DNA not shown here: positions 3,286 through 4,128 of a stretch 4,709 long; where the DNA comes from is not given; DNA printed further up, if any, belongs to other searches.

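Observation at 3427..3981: AT-rich orphan gene for a membrane-anchored protein fused onto the 3' end of a RelE-family toxin-antitoxin operon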

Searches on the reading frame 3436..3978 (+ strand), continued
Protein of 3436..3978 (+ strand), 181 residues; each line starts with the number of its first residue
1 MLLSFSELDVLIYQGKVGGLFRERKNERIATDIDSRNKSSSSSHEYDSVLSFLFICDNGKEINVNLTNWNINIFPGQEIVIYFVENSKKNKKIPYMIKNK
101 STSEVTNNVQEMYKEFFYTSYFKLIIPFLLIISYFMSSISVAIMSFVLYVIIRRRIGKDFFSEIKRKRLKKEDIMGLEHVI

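Call 66: search_protein_families(proteins=[L004:7053-7223:+, L004:7226-7549:+, L004:8354-8683:+, L004:6367-6714:+, L004:6695-6988:+, L003:108-281:+], library=ncbifam, max_evalue=0.01)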
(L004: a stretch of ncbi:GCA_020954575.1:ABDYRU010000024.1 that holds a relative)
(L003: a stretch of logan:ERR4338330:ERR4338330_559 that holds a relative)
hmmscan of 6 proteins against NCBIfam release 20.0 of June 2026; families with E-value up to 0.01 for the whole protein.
L004:7053-7223:+ (57 aa): 0 families

L004:7226-7549:+ (108 aa): 2 families
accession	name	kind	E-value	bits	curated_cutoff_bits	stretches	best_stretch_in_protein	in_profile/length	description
TIGR02607.1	antidote_HigA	equivalog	5.6e-24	83.8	47.7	1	3-81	1-80/81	HigA family addiction module antitoxin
NF003162.0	PRK04140.1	equivalog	0.003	16.6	263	1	12-61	130-179/317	transcriptional regulator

L004:8354-8683:+ (110 aa): 1 family
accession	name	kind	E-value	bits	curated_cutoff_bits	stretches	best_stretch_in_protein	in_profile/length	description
NF047408.1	SA0632_fam_LP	equivalog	0.0011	18.6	70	1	1-42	1-43/68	SA0632 family lipoprotein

L004:6367-6714:+ (116 aa): 1 family
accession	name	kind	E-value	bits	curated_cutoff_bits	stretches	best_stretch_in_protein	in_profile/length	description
TIGR02683.1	upstrm_HI1419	hypoth_equivalog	0.00013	22.3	62.85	1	23-102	22-93/95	type II toxin-antitoxin system RelE/ParE family toxin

L004:6695-6988:+ (98 aa): 2 families
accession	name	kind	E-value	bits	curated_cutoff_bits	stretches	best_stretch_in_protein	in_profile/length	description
TIGR03070.1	couple_hipB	subfamily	0.0047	16.9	71.65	1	39-82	13-55/58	type II toxin-antitoxin system Y4mF family antitoxin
NF053543.1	FlxJ_fam_MTase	equivalog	0.0097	14.9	560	0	20-88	271-337/352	FlxJ family methyltransferase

L003:108-281:+ (58 aa): 0 families

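Call 72: find_related_loci(query=A2, collection=viral_contigs, flank=6000)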
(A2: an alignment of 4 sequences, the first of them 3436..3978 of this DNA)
Query A2 (181 aa) in viral_contigs; peptide patterns used: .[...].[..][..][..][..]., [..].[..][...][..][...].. (x = any residue, [..] = any of these).
309 stretches matched a pattern, but none encodes a relative of the query by tblastn (E <= 1e-3).

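Call 73: search_dna_similar(query=window:3436-3978:+, collection=phages, mode=protein, max_evalue=1, max_rows=10)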
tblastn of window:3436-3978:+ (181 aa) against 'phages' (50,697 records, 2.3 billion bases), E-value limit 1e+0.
No match.
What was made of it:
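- No phage or viral relatives were found (calls 72, 73).
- Tried and rejected: tblastn against 50,697 phage records and a pattern scan of IMG/VR: no relatives (calls 72, 73).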

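Call 75: search_solved_structures(query=A2, max_evalue=10)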
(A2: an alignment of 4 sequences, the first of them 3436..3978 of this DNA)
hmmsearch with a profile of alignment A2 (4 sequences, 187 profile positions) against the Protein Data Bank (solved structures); distinct sequences matched with E-value up to 10: 2.
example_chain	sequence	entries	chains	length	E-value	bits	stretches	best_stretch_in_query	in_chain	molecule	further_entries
5jhe_A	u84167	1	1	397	0.12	15.5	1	37-97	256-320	Peptidyl-prolyl cis-trans isomerase CYP7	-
8p2p_B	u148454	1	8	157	1.8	11.7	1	18-54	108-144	Zinc finger and BTB domain-containing protein 18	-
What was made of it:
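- Tried and rejected: PDB sequence search with the family profile: only noise (call 75).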

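Call 76: profile_search(alignment_id=A2)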
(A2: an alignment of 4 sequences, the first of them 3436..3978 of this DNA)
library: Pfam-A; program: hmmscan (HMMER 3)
A. the first sequence (181 residues): domains with independent E <= 10: 2; with E <= 0.001: 0
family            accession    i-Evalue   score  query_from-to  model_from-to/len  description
Flu_PB2_7th       PF20952.2        0.51    11.1       9-36         42-69/76  Influenza RNA polymerase PB2 C-terminal domain
DUF5090           PF17009.10        6.4     7.1     108-152       111-155/187  Domain of unknown function (DUF5090)
B. every sequence of the alignment scanned on its own (4 sequences): families by number of members that match
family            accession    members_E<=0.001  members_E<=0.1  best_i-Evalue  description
Gal_mutarotas_2   PF13802.12                 0               1        5.8e-02  Glycosyl hydrolase 31 N-terminal galactose mutarotase-like domain
DUF2418           PF10332.14                 0               1        9.1e-02  Protein of unknown function (DUF2418)

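Call 80: search_protein_families(proteins=[L004:8354-8683:+, L004:7806-8339:+, P0046], library=padloc, max_evalue=1)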
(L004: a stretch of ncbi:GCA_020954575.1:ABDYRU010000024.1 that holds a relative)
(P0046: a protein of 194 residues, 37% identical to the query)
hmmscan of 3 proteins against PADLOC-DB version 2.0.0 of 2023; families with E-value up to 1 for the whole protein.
L004:8354-8683:+ (110 aa): 0 families

L004:7806-8339:+ (178 aa): 0 families

P0046 (194 aa): 0 families

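Call 81: search_protein_families(proteins=[L004:8354-8683:+, L004:7806-8339:+, P0046], library=phrogs, max_evalue=0.1)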
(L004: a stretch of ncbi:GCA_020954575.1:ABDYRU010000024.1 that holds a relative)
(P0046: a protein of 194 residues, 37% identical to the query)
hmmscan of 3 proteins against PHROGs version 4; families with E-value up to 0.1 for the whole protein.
L004:8354-8683:+ (110 aa): 8 families
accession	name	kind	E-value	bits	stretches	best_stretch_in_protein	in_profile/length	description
phrog_4392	-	unknown function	0.0069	17.4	0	80-110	62-92/105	-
phrog_902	-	unknown function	0.0082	17.5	1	4-71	9-90/118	-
phrog_21937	-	unknown function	0.011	16.6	1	1-64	1-60/210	-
phrog_18851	-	unknown function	0.015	16.3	1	1-40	1-41/125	-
phrog_542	-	unknown function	0.023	16.4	0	1-25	1-28/97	-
phrog_3224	-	unknown function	0.026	15.7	1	1-59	2-59/96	-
phrog_8801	-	unknown function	0.027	16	1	1-35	1-34/94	-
phrog_5610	-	unknown function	0.077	13.5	0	1-27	1-26/316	-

L004:7806-8339:+ (178 aa): 0 families

P0046 (194 aa): 1 family
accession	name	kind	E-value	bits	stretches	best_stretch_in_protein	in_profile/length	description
phrog_4276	-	unknown function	0.013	16.3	1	117-173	84-141/144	-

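Call 82: profile_search(protein=L004:8354-8683:+)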
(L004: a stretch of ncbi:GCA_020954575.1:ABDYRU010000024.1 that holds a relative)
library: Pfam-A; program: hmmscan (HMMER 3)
A. the first sequence (110 residues): domains with independent E <= 10: 1; with E <= 0.001: 0
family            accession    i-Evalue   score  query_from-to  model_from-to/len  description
LptM_cons         PF13627.12        4.3     7.7       7-20          2-15/23  LPS-assembly lipoprotein LptM, conserved region
